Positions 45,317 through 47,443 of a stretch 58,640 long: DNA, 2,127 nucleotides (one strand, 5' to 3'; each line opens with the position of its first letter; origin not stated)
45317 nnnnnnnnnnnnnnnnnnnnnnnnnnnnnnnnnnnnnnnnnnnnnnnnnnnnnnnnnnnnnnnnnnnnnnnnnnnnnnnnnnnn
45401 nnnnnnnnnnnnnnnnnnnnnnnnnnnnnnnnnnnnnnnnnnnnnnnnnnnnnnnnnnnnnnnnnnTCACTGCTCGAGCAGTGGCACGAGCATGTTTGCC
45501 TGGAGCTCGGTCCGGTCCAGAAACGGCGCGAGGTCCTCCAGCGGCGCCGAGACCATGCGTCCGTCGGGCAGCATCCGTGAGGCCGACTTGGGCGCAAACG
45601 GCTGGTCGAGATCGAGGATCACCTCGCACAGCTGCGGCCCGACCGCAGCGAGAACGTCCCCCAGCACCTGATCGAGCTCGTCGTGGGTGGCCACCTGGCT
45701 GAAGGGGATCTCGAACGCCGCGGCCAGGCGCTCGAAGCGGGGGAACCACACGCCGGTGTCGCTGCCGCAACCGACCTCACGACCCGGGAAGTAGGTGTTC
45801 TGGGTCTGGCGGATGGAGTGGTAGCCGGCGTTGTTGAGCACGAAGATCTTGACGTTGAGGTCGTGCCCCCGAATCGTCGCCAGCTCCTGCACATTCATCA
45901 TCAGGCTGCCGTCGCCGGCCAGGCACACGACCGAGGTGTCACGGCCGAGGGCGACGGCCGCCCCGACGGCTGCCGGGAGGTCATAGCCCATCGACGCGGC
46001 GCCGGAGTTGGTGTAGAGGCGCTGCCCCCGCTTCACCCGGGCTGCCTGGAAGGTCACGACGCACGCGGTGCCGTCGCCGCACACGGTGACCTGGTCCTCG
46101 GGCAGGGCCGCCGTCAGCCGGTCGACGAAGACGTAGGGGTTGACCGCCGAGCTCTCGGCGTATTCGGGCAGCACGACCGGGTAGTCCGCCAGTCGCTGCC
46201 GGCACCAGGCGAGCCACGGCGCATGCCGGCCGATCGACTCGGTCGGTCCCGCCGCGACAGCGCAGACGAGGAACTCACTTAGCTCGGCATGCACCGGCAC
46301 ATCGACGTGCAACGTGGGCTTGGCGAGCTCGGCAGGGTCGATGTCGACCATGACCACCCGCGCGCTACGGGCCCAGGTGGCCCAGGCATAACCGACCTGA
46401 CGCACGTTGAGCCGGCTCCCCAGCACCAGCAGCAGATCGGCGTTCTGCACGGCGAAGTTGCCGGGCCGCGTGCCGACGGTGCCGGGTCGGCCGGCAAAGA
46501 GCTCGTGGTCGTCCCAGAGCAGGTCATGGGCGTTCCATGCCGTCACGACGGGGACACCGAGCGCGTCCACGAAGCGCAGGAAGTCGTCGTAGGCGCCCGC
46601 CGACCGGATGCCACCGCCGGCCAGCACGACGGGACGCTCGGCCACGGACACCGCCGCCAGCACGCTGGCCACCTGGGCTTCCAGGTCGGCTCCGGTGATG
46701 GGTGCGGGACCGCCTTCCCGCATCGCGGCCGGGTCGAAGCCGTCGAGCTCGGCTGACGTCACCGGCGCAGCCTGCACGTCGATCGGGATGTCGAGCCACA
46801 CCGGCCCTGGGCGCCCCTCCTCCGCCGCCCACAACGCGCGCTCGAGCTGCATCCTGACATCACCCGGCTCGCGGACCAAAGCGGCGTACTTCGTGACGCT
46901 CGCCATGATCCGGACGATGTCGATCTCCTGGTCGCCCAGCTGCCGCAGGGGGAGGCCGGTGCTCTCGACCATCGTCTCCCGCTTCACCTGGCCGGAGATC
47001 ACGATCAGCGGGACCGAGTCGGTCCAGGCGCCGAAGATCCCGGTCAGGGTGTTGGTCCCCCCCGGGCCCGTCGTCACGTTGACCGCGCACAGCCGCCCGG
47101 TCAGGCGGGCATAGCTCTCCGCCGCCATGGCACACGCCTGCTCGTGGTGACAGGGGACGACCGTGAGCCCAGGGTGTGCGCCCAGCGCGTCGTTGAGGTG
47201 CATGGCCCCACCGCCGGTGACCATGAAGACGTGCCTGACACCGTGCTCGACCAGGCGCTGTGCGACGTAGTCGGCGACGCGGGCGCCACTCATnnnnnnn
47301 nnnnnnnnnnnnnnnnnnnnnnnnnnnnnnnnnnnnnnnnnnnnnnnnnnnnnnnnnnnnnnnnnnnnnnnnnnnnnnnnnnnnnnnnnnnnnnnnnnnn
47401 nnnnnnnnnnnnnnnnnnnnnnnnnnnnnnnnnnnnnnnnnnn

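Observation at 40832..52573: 12-gene operon for a CDP-activated, probably C-branched 3,6-dideoxyhexose (yersiniose-like) with extra tailoring enzymes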

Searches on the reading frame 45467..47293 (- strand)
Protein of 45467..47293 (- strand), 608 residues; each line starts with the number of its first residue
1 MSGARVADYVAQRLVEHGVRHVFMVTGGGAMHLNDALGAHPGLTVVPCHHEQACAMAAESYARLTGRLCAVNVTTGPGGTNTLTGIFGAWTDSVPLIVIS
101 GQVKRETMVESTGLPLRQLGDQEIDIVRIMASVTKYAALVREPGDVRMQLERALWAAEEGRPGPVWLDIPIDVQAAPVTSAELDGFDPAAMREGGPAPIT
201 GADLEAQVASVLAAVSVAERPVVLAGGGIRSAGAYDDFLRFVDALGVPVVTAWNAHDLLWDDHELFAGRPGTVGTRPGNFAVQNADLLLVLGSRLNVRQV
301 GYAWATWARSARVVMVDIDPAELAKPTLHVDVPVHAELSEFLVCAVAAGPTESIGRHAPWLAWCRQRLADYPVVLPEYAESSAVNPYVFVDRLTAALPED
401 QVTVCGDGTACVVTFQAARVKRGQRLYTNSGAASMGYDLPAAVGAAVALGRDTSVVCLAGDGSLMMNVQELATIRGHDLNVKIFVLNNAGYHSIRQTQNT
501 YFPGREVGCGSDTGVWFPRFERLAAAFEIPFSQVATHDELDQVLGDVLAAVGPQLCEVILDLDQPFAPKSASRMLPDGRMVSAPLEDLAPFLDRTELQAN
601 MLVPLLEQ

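Call 6: search_protein_families(library=pfam, proteins=[window:45467-47293:-], max_evalue=0.01)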
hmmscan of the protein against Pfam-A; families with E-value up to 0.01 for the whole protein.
window:45467-47293:- (608 aa): 3 families
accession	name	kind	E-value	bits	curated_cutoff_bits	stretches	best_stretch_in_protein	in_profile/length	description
PF02776.23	TPP_enzyme_N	-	5.2e-37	126.7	26.8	1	5-118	2-107/119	Thiamine pyrophosphate enzyme, N-terminal TPP binding domain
PF02775.26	TPP_enzyme_C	-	4.2e-33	114.7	21.9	1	408-558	3-151/151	Thiamine pyrophosphate enzyme, C-terminal TPP binding domain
PF00205.28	TPP_enzyme_M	-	1.6e-32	112.5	30.4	1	209-342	2-134/137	Thiamine pyrophosphate enzyme, central domain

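Call 7: search_protein_families(library=ncbifam, proteins=[window:45467-47293:-], max_evalue=0.01)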
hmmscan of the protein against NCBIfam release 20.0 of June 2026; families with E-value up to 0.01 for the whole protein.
window:45467-47293:- (608 aa): 54 families (the best 25 are shown)
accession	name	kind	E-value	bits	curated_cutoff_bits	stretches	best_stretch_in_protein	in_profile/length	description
NF006524.0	PRK08978.1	equivalog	1.7e-102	343.5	738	1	7-564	4-528/548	acetolactate synthase 2 catalytic subunit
TIGR00118.1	acolac_lg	equivalog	3e-101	339.6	538.35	1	7-569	4-543/557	biosynthetic-type acetolactate synthase large subunit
NF005651.0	PRK07418.1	subfamily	2.2e-91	306.9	942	1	7-568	22-567/617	acetolactate synthase large subunit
NF006016.1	PRK08155.1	equivalog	5.2e-91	305.7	870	1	7-568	6-540/554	acetolactate synthase large subunit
NF004710.0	PRK06048.1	equivalog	1.9e-89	300.6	976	1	5-568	9-545/561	acetolactate synthase large subunit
NF006052.0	PRK08199.1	subfamily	7.6e-88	295.2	539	1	7-564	11-541/559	thiamine pyrophosphate protein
NF005860.0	PRK07789.1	equivalog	2.6e-85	287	881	1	7-545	37-562/615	acetolactate synthase large subunit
NF004919.0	PRK06276.1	equivalog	5.1e-85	286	866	1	7-578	4-550/582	acetolactate synthase large subunit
NF005584.0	PRK07282.1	equivalog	3.3e-83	280.1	970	1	7-560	13-540/566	acetolactate synthase large subunit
NF006319.0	PRK08527.1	equivalog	4e-81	273.1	905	1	7-562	7-540/565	acetolactate synthase large subunit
NF005824.0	PRK07710.1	equivalog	5.7e-80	269.2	976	1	10-560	23-548/573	acetolactate synthase large subunit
NF005228.0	PRK06725.1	equivalog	1e-78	264.9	991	1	7-561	19-546/571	acetolactate synthase large subunit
NF005058.0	PRK06466.1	equivalog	2.7e-78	263.9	951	1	7-549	7-535/574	acetolactate synthase 3 large subunit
NF005364.0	PRK06882.1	equivalog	7.4e-74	249.1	1083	1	7-549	7-533/574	acetolactate synthase 3 large subunit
NF006581.0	PRK09107.1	equivalog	1.2e-73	248.4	974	1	7-559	14-552/595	acetolactate synthase 3 large subunit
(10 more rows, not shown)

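Call 8: search_solved_structures(query=window:45467-47293:-, max_evalue=1e-20)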
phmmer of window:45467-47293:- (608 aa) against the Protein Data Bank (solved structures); distinct sequences matched with E-value up to 1e-20: 79 (the best 60 are shown).
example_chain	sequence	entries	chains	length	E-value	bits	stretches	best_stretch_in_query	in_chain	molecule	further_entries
8rph_A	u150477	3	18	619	4.6e-126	424.9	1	4-602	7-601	Thiamine pyrophosphate-binding protein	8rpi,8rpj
5ahk_A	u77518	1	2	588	1.4e-72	248.3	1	5-561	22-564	ACETOLACTATE SYNTHASE II, LARGE SUBUNIT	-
6lpi_A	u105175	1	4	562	1.1e-67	232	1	7-568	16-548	Acetolactate synthase isozyme 1 large subunit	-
7u25_A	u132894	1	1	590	1.9e-67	231.3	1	6-566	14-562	Acetolactate synthase, chloroplastic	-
3e9y_A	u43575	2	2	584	3.2e-67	230.6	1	6-566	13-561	Acetolactate synthase, chloroplastic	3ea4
7stq_A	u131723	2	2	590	7.6e-67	229.3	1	6-566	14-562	Acetolactate synthase, chloroplastic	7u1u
7tzz_A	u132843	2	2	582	1e-66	228.9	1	6-566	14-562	Acetolactate synthase, chloroplastic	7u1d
6u9h_A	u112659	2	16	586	1e-66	228.9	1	6-566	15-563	Acetolactate synthase, chloroplastic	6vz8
1ybh_A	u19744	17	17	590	1.1e-66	228.8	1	6-566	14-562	Acetolactate synthase, chloroplast | Acetolactate synthase | Acetolactate synthase, chloroplastic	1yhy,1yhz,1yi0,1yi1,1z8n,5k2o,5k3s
8et5_A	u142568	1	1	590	1.3e-66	228.6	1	6-564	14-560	Acetolactate synthase, chloroplastic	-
8xod_A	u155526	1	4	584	2.5e-59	204.5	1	9-564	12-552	BbmA-G484F complex with CBOA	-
8x3x_A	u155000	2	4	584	3.3e-59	204.1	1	9-564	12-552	BbmA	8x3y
7egv_A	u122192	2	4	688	6.3e-53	183.4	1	12-569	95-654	Acetolactate synthase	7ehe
9yjz_A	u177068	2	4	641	2.3e-49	171.6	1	13-569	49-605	Acetolactate synthase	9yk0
6wo1_A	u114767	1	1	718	4.6e-49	170.6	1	12-506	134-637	Acetohydroxyacid synthase catalytic subunit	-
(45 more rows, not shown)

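Call 14: find_homologous_proteins(query=window:45467-47293:-, max_evalue=1e-30)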
Query window:45467-47293:- (608 aa): 8000 proteins with E <= 1e-30 among 8000 candidates; the best 120 are listed.
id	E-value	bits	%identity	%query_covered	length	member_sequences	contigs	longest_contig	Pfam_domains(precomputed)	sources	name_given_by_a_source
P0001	0.0e+0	1374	100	100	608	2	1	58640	PF02775.27,PF02776.24,PF00205.29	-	-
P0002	0.0e+0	1241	90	100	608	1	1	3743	PF02775.27,PF02776.24,PF00205.29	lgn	-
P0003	0.0e+0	1125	81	99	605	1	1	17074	PF02775.27,PF02776.24,PF00205.29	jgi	jgi:acetolactate synthase I/II/III large subunit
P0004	0.0e+0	1118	80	100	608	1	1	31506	PF02775.27,PF02776.24,PF00205.29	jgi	jgi:acetolactate synthase I/II/III large subunit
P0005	0.0e+0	1118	80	100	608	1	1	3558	PF02775.27,PF02776.24,PF00205.29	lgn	-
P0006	0.0e+0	1117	80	100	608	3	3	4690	PF02775.27,PF02776.24,PF00205.29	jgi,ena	-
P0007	0.0e+0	1117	80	100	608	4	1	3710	PF02775.27,PF02776.24,PF00205.29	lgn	-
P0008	0.0e+0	1115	80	100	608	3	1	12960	PF02775.27,PF02776.24,PF00205.29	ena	-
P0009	0.0e+0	1114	80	100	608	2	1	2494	PF02775.27,PF02776.24,PF00205.29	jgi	-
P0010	0.0e+0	1113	80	100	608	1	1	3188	PF02775.27,PF02776.24,PF00205.29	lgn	-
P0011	0.0e+0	1111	80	99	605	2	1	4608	PF02775.27,PF02776.24,PF00205.29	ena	-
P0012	0.0e+0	1103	79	100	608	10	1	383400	PF02775.27,PF02776.24,PF00205.29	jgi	jgi:acetolactate synthase-1/2/3 large subunit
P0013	0.0e+0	1102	79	100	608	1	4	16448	PF02775.27,PF02776.24,PF00205.29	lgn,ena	-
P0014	0.0e+0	1096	79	100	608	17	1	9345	PF02775.27,PF02776.24,PF00205.29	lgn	-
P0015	0.0e+0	1090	80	100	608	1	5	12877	PF02775.27,PF02776.24,PF00205.29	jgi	jgi:acetolactate synthase-1/2/3 large subunit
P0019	1.5e-285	967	70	100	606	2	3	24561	PF02775.27,PF02776.24,PF00205.29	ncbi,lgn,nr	ncbi:MAG: thiamine pyrophosphate-dependent enzyme possible carboligase or decarboxylase [Frankiales 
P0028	6.0e-248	842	63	99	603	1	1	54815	PF02775.27,PF02776.24,PF00205.29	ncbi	ncbi:MAG: thiamine pyrophosphate-binding protein [Thermoanaerobaculia bacterium]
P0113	1.3e-237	808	61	99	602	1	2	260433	PF02775.27,PF02776.24,PF00205.29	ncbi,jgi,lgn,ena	-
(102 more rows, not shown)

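Call 16: find_encoding_contigs(protein=P0012, flank=10000, max_places=2)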
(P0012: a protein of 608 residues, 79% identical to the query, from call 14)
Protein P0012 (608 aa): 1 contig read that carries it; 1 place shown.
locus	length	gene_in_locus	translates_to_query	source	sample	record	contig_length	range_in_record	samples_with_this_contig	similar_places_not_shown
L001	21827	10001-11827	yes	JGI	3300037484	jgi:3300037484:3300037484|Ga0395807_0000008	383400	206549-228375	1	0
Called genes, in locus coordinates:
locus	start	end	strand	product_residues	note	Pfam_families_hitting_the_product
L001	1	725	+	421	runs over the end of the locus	-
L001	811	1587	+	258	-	PF00483:NTP_transferase, PF12804:NTP_transf_3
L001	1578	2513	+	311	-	PF00535:Glycos_transf_2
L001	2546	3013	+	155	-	PF04138:GtrA_DPMS_TM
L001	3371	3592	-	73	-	-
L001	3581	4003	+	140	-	PF13489:Methyltransf_23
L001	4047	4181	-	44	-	-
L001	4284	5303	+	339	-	PF00535:Glycos_transf_2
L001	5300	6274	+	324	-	PF01370:Epimerase, PF04321:RmlD_sub_bind, PF16363:GDP_Man_Dehyd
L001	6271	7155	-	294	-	PF13641:Glyco_tranf_2_3, PF00535:Glycos_transf_2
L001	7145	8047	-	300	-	PF04321:RmlD_sub_bind, PF01370:Epimerase, PF16363:GDP_Man_Dehyd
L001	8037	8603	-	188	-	PF00908:dTDP_sugar_isom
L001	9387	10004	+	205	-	PF13578:Methyltransf_24 (weak)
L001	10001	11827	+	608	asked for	PF02776:TPP_enzyme_N, PF00205:TPP_enzyme_M, PF02775:TPP_enzyme_C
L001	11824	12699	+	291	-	PF00702:Hydrolase, PF13344:Hydrolase_6, PF13242:Hydrolase_like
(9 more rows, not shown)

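Call 17: find_encoding_contigs(protein=P0019, flank=10000, max_places=2)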
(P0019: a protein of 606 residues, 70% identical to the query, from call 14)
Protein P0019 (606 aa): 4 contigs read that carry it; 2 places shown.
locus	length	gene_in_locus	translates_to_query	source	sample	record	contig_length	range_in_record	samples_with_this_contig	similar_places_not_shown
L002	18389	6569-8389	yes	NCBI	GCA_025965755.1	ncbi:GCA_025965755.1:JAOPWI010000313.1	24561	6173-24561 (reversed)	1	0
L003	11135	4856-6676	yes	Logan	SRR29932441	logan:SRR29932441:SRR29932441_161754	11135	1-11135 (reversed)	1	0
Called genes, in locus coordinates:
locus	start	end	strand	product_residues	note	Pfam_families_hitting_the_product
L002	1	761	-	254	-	?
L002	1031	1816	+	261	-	PF00483:NTP_transferase, PF12804:NTP_transf_3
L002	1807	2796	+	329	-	PF01370:Epimerase, PF02719:Polysacc_synt_2, PF04321:RmlD_sub_bind, PF05368:NmrA, PF01073:3Beta_HSD, PF07993:NAD_binding_4, PF13460:NAD_binding_10, PF16363:GDP_Man_Dehyd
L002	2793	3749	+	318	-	PF13641:Glyco_tranf_2_3 (weak), PF00535:Glycos_transf_2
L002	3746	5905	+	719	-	-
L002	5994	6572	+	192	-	PF04138:GtrA_DPMS_TM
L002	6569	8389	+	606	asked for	PF02776:TPP_enzyme_N, PF00205:TPP_enzyme_M, PF02775:TPP_enzyme_C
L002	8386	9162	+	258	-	PF00702:Hydrolase, PF13344:Hydrolase_6, PF13242:Hydrolase_like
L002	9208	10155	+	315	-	PF13489:Methyltransf_23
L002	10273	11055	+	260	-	PF03328:HpcH_HpaI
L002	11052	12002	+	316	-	PF01370:Epimerase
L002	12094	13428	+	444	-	PF01041:DegT_DnrJ_EryC1, PF01053:Cys_Met_Meta_PP (weak), PF01212:Beta_elim_lyase (faint)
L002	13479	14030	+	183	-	PF00293:NUDIX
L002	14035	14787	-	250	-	PF00005:ABC_tran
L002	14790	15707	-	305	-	PF01061:ABC2_membrane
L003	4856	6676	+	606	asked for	PF02776:TPP_enzyme_N, PF00205:TPP_enzyme_M, PF02775:TPP_enzyme_C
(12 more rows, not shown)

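Call 18: find_encoding_contigs(protein=P0028, flank=10000, max_places=1)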
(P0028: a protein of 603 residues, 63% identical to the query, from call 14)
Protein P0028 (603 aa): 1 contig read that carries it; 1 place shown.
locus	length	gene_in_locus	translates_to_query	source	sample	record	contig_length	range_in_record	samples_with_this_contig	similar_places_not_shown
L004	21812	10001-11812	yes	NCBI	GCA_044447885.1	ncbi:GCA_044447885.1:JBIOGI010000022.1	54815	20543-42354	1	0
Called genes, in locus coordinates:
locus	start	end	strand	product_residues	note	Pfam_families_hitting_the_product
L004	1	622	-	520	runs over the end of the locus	PF24923:ATP-grasp_IQCH, PF18105:PGM1_C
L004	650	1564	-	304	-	PF00389:2-Hacid_dh, PF02826:2-Hacid_dh_C, PF03446:NAD_binding_2 (faint)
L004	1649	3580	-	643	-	PF00664:ABC_membrane, PF00005:ABC_tran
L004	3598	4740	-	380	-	PF03435:Sacchrp_dh_NADP, PF03807:F420_oxidored (weak), PF13460:NAD_binding_10, PF16653:Sacchrp_dh_C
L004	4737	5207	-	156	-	PF13302:Acetyltransf_3 (faint), PF00583:Acetyltransf_1, PF13508:Acetyltransf_7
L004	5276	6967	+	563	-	-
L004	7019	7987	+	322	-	PF00535:Glycos_transf_2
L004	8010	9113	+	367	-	PF03102:NeuB, PF08666:SAF (faint)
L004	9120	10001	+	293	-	PF01370:Epimerase, PF04321:RmlD_sub_bind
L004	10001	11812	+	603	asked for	PF02776:TPP_enzyme_N, PF00205:TPP_enzyme_M, PF02775:TPP_enzyme_C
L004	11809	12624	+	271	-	PF05711:TylF, PF13578:Methyltransf_24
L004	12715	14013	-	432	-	PF04055:Radical_SAM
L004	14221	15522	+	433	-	-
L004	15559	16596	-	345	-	PF00535:Glycos_transf_2, PF13641:Glyco_tranf_2_3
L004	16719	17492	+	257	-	PF00483:NTP_transferase, PF12804:NTP_transf_3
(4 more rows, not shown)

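Call 19: find_encoding_contigs(protein=P0113, flank=10000, max_places=1)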
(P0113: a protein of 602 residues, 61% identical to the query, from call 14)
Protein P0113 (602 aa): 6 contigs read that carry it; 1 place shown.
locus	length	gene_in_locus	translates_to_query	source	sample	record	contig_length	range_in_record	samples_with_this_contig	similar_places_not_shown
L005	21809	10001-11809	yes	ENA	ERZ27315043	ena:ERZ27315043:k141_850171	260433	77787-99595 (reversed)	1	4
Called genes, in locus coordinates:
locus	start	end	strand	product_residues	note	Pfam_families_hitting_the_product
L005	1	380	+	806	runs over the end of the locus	PF00534:Glycos_transf_1, PF13692:Glyco_trans_1_4, PF13524:Glyco_trans_1_2 (weak), PF13439:Glyco_transf_4, PF13579:Glyco_trans_4_4, PF13524:Glyco_trans_1_2 (weak), PF13692:Glyco_trans_1_4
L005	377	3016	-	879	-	PF13385:Laminin_G_3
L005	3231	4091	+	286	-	PF00483:NTP_transferase, PF12804:NTP_transf_3 (weak)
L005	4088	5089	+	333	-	PF01073:3Beta_HSD, PF01370:Epimerase, PF02719:Polysacc_synt_2, PF04321:RmlD_sub_bind, PF05368:NmrA, PF07993:NAD_binding_4, PF08659:KR (weak), PF16363:GDP_Man_Dehyd, +1 more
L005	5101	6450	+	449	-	PF01041:DegT_DnrJ_EryC1, PF01053:Cys_Met_Meta_PP (weak), PF01212:Beta_elim_lyase (faint)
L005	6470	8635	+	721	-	PF19830:DUF6311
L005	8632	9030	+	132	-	PF04138:GtrA_DPMS_TM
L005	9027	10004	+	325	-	PF00535:Glycos_transf_2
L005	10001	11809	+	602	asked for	PF02776:TPP_enzyme_N, PF00205:TPP_enzyme_M, PF02775:TPP_enzyme_C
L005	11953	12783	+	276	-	PF03328:HpcH_HpaI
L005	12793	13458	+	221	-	PF01370:Epimerase (weak), PF00106:adh_short, PF13561:adh_short_C2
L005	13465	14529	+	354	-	PF01761:DHQ_synthase, PF24621:DHQS_C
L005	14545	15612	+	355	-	PF01073:3Beta_HSD, PF01370:Epimerase, PF07993:NAD_binding_4 (faint), PF16363:GDP_Man_Dehyd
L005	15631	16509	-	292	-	PF01073:3Beta_HSD, PF01370:Epimerase, PF04321:RmlD_sub_bind, PF16363:GDP_Man_Dehyd, PF02719:Polysacc_synt_2, PF07993:NAD_binding_4 (weak)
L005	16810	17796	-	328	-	-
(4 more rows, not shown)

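Call 20: find_encoding_contigs(protein=P0004, flank=10000, max_places=1)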
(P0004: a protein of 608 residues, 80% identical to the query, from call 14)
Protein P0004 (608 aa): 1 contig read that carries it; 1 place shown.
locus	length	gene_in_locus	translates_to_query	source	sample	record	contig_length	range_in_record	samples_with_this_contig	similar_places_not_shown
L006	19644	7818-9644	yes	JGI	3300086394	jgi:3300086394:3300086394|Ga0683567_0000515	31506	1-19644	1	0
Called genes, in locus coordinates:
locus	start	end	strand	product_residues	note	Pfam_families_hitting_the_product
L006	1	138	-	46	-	?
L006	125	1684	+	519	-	-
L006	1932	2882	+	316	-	PF08241:Methyltransf_11 (faint), PF13489:Methyltransf_23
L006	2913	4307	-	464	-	PF01041:DegT_DnrJ_EryC1, PF00155:Aminotran_1_2 (weak)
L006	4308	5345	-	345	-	PF01370:Epimerase, PF04321:RmlD_sub_bind, PF07993:NAD_binding_4 (faint), PF16363:GDP_Man_Dehyd, PF02719:Polysacc_synt_2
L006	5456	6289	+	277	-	PF00483:NTP_transferase, PF12804:NTP_transf_3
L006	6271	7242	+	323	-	PF00535:Glycos_transf_2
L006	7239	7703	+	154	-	PF04138:GtrA_DPMS_TM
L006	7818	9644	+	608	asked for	PF02776:TPP_enzyme_N, PF00205:TPP_enzyme_M, PF02775:TPP_enzyme_C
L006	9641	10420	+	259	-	PF00702:Hydrolase (faint), PF13344:Hydrolase_6, PF13419:HAD_2 (faint), PF13242:Hydrolase_like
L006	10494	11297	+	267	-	PF03328:HpcH_HpaI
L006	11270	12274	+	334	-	PF01370:Epimerase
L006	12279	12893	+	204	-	PF00293:NUDIX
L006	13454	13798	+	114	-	-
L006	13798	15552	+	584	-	PF06006:DUF905 (faint)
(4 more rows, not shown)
